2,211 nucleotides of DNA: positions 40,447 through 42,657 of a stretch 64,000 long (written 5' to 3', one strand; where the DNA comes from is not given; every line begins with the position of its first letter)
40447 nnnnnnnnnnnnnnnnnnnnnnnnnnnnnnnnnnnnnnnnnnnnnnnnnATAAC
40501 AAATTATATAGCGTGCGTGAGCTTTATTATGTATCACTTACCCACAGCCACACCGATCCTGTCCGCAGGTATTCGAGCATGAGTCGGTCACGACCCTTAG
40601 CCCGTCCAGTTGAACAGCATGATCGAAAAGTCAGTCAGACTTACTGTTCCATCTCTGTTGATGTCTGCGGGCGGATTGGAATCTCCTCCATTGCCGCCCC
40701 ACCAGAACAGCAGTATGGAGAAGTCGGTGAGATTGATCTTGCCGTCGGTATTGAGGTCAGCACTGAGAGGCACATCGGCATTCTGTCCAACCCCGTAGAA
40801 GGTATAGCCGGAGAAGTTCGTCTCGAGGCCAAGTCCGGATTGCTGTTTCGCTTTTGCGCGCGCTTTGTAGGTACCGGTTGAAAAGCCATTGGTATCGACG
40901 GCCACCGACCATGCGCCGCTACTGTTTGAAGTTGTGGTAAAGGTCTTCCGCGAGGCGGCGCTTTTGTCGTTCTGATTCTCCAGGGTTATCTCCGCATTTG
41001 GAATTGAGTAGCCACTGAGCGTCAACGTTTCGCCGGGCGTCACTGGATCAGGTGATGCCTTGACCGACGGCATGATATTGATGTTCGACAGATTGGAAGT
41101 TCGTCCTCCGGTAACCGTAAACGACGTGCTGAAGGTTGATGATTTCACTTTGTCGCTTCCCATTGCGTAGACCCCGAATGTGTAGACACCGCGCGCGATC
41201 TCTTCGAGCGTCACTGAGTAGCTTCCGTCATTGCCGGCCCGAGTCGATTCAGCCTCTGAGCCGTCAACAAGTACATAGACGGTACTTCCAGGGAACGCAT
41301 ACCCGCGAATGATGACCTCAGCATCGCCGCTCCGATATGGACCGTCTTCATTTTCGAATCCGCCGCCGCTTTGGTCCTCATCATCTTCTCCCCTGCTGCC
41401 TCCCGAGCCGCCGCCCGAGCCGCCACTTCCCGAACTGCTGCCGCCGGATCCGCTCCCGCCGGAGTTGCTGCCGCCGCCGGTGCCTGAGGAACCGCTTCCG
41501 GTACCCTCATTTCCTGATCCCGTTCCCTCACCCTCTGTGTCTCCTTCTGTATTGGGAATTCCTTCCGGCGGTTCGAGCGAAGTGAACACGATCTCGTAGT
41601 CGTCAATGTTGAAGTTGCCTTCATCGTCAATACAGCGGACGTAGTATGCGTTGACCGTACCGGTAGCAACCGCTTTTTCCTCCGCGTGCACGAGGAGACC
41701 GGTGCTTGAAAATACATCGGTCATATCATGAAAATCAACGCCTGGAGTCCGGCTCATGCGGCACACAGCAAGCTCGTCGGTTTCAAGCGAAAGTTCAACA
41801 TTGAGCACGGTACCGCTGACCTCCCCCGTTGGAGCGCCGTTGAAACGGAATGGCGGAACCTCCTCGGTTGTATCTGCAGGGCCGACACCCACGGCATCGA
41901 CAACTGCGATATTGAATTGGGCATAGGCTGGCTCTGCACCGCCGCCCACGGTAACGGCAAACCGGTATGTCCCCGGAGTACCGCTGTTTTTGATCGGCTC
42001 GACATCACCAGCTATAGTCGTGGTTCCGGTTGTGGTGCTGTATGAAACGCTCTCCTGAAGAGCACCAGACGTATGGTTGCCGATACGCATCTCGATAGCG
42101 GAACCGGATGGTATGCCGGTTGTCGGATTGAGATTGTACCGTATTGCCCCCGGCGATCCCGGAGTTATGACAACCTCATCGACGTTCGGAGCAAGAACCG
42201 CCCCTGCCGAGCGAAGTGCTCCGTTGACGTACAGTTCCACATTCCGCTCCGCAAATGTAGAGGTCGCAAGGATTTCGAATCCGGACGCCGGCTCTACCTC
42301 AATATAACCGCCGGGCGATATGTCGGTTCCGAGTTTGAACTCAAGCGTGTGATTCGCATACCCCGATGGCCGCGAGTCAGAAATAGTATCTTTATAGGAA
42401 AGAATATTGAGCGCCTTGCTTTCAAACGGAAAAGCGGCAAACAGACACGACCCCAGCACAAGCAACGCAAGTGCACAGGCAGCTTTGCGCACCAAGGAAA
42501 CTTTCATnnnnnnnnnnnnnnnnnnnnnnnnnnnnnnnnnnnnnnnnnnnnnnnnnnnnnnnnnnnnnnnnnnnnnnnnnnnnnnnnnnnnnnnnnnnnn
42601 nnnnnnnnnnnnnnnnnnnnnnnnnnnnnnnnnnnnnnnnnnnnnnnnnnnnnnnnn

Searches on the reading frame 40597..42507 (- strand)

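Call 12: search_protein_families(library=pfam, proteins=[window:40597-42507:-], max_evalue=0.001)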
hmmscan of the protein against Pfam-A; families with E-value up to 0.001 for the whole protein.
window:40597-42507:- (636 aa): 2 families
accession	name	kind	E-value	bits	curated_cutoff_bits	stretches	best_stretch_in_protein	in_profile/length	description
PF00404.24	Dockerin_1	-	8.4e-07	29.5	22.9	1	583-630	2-52/57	Dockerin type I domain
PF13620.12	CarboxypepD_reg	-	8.1e-05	23.3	32.3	0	498-554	10-57/82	Carboxypeptidase regulatory-like domain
